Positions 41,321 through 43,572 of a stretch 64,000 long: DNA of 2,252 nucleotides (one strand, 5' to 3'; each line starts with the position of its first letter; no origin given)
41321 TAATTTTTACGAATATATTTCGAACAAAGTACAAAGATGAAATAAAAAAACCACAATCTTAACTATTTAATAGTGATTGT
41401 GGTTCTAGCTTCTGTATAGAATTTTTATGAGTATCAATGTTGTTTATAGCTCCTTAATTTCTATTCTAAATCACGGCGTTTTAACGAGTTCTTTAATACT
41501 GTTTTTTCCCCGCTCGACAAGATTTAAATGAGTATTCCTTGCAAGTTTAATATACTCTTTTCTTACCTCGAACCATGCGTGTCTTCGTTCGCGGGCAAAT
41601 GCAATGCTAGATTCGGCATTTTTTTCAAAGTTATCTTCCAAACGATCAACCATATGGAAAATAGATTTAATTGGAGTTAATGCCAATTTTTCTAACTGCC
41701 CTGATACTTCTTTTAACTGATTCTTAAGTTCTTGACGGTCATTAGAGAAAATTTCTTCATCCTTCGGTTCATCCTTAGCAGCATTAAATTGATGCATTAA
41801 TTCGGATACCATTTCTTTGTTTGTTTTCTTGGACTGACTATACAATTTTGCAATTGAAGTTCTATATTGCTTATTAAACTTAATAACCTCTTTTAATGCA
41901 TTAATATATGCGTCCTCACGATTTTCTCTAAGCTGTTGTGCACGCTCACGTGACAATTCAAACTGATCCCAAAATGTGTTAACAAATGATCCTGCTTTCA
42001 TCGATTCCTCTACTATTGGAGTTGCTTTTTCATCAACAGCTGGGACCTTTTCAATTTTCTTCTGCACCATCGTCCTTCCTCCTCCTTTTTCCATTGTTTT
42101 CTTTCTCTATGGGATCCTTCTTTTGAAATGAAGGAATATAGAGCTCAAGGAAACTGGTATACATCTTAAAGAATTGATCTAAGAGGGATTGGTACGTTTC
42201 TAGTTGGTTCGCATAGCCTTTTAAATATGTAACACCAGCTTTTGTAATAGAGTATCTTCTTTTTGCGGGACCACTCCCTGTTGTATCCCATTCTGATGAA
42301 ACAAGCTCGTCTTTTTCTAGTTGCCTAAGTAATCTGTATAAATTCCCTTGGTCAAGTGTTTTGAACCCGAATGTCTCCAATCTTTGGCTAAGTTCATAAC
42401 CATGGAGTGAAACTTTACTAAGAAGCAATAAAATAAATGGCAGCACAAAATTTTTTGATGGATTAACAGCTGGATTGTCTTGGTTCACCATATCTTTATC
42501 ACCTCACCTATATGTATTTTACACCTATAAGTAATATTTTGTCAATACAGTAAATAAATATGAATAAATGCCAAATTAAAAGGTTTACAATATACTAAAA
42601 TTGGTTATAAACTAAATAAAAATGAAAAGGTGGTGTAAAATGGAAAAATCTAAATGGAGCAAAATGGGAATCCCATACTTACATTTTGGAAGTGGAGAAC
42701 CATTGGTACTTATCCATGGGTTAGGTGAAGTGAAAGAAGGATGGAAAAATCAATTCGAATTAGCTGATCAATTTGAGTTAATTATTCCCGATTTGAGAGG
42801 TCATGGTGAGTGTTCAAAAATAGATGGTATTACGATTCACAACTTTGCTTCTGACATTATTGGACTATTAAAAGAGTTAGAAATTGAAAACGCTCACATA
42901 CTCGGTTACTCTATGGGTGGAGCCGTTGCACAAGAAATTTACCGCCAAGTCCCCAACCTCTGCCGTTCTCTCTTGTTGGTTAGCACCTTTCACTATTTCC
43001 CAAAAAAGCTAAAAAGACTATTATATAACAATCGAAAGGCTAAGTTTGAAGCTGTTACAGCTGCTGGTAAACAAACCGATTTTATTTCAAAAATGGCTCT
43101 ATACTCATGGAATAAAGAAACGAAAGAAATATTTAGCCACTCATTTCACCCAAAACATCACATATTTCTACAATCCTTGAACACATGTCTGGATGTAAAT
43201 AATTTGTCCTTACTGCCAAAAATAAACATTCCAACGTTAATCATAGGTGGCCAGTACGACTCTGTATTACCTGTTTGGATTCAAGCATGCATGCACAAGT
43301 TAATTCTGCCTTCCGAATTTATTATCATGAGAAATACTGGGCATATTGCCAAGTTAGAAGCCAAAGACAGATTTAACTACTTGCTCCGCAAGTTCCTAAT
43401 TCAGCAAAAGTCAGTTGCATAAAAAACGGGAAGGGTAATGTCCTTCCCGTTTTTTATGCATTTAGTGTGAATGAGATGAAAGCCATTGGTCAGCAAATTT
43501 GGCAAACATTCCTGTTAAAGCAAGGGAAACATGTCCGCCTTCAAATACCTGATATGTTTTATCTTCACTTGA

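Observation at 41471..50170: Atypical class IV PHA locus fed by an acyl-CoA ligase and AdhE instead of PhaB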

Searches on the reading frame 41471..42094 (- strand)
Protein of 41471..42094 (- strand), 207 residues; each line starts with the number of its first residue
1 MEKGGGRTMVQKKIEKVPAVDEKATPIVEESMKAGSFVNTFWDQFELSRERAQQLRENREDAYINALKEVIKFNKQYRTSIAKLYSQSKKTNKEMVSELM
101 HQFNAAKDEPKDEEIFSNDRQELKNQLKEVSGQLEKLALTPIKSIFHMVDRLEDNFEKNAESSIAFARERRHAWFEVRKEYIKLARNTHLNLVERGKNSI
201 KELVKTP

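Call 3: search_protein_families(library=pfam, proteins=[window:41471-42094:-])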
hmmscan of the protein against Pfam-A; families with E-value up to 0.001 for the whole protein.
window:41471-42094:- (207 aa): 1 family
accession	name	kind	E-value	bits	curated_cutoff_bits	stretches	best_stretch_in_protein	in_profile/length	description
PF09602.15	PhaP_Bmeg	-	1.5e-28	100.3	28.3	1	34-194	6-164/168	Polyhydroxyalkanoic acid inclusion protein (PhaP_Bmeg)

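Call 4: search_protein_families(library=ncbifam, proteins=[window:41471-42094:-])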
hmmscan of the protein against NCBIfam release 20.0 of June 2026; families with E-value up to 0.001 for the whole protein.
window:41471-42094:- (207 aa): 0 families

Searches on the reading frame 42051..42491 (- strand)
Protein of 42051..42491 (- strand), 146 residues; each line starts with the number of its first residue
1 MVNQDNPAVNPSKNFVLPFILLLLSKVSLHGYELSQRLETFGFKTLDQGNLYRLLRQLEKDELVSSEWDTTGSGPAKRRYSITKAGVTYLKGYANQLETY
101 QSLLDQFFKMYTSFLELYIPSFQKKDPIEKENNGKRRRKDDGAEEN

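Call 3: search_protein_families(library=pfam, proteins=[window:42051-42491:-])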
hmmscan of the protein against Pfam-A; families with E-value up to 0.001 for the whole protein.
window:42051-42491:- (146 aa): 1 family
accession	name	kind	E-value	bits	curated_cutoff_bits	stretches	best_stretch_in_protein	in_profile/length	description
PF03551.20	PadR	-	1.5e-17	63.8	27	1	20-91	1-74/75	Transcriptional regulator PadR-like family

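Call 4: search_protein_families(library=ncbifam, proteins=[window:42051-42491:-])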
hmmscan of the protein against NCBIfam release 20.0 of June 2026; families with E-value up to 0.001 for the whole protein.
window:42051-42491:- (146 aa): 4 families
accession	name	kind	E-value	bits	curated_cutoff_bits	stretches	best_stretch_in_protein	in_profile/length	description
TIGR02719.1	repress_PhaQ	equivalog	2.6e-41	141.1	139.35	1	10-125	19-134/138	poly-beta-hydroxybutyrate-responsive repressor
TIGR03433.1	padR_acidobact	paralog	1.1e-11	44.7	101.8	1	20-106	9-97/101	PadR family transcriptional regulator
NF006931.0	PRK09416.1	equivalog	1.3e-10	41.6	112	1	19-99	47-124/135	PadR family transcriptional regulator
NF053635.1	TransRegRv3488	equivalog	1.5e-06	28.3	140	1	25-98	18-89/98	Rv3488 family transcriptional regulator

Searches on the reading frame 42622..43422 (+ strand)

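Call 3: search_protein_families(library=pfam, proteins=[window:42622-43422:+])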
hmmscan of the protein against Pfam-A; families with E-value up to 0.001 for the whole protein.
window:42622-43422:+ (266 aa): 3 families
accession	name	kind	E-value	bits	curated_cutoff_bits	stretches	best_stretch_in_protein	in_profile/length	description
PF00561.26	Abhydrolase_1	-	3.7e-23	82.9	25.8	1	27-246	2-243/245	alpha/beta hydrolase fold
PF12697.13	Abhydrolase_6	-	3.1e-14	54.6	26.3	1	28-241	1-204/217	Alpha/beta hydrolase family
PF12146.15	Hydrolase_4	-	1.7e-09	37.7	27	1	28-217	7-206/239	Serine aminopeptidase, S33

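Call 4: search_protein_families(library=ncbifam, proteins=[window:42622-43422:+])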
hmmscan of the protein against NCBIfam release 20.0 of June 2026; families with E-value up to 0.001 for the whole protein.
window:42622-43422:+ (266 aa): 30 families (the best 25 are shown)
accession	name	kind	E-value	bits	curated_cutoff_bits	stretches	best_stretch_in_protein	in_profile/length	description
TIGR02427.1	protocat_pcaD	equivalog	4.5e-28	98.3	255.85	1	26-259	14-250/251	3-oxoadipate enol-lactonase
NF051488.1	bifunc_PcaDC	exception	3e-26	92.4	390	1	26-262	13-253/375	bifunctional 3-oxoadipate enol-lactonase/4-carboxymuconolactone decarboxylase PcaDC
NF011457.0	PRK14875.1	equivalog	1.4e-25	90.1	307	1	10-121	115-230/372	acetoin dehydrogenase dihydrolipoyllysine-residue acetyltransferase subunit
NF051487.1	bifunc_PcaCD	exception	3.4e-24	85.7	430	1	25-259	172-411/413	bifunctional 4-carboxymuconolactone decarboxylase/3-oxoadipate enol-lactonase PcaCD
TIGR03695.1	menH_SHCHC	equivalog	1.7e-21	76.8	208.55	1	26-259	3-251/252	2-succinyl-6-hydroxy-2,4-cyclohexadiene-1-carboxylate synthase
NF050089.1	i_nPHAscl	equivalog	5.8e-20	71.5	300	1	24-123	17-118/288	intracellular short-chain-length polyhydroxyalkanoate depolymerase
TIGR01738.1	bioH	equivalog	1.6e-19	70.5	206.95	2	25-126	3-102/245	pimeloyl-ACP methyl ester esterase BioH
TIGR03611.1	RutD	equivalog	2e-17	63.4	238.5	1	26-261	14-257/258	pyrimidine utilization protein D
NF045632.1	hydroxlase_HsaD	equivalog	9.2e-15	54.3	400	1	24-120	33-135/290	4,5:9,10-diseco-3-hydroxy-5,9,17-trioxoandrosta-1(10),2-diene-4-oate hydrolase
NF052610.1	macro_16_ester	equivalog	8e-14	51.6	420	1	70-135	75-140/281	alpha/beta fold macrolide esterase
TIGR01250.1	pro_imino_pep_2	subfamily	8.7e-14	51.7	167.65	2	198-259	227-287/288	proline iminopeptidase-family hydrolase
TIGR03343.1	biphenyl_bphD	equivalog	1.8e-12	47.1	462.15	1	4-259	9-280/282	2-hydroxy-6-oxo-6-phenylhexa-2,4-dienoate hydrolase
TIGR03056.1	bchO_mg_che_rel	equivalog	3.7e-12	45.9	172.55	1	25-117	28-123/278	alpha/beta fold hydrolase BchO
NF052614.1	AB_fold_OlsI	equivalog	8.8e-12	45.1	385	1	22-262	14-258/272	ornithine lipid biosynthesis O-acyltransferase OlsI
NF007954.0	PRK10673.1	equivalog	1.2e-11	44.3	399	1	26-120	17-112/255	esterase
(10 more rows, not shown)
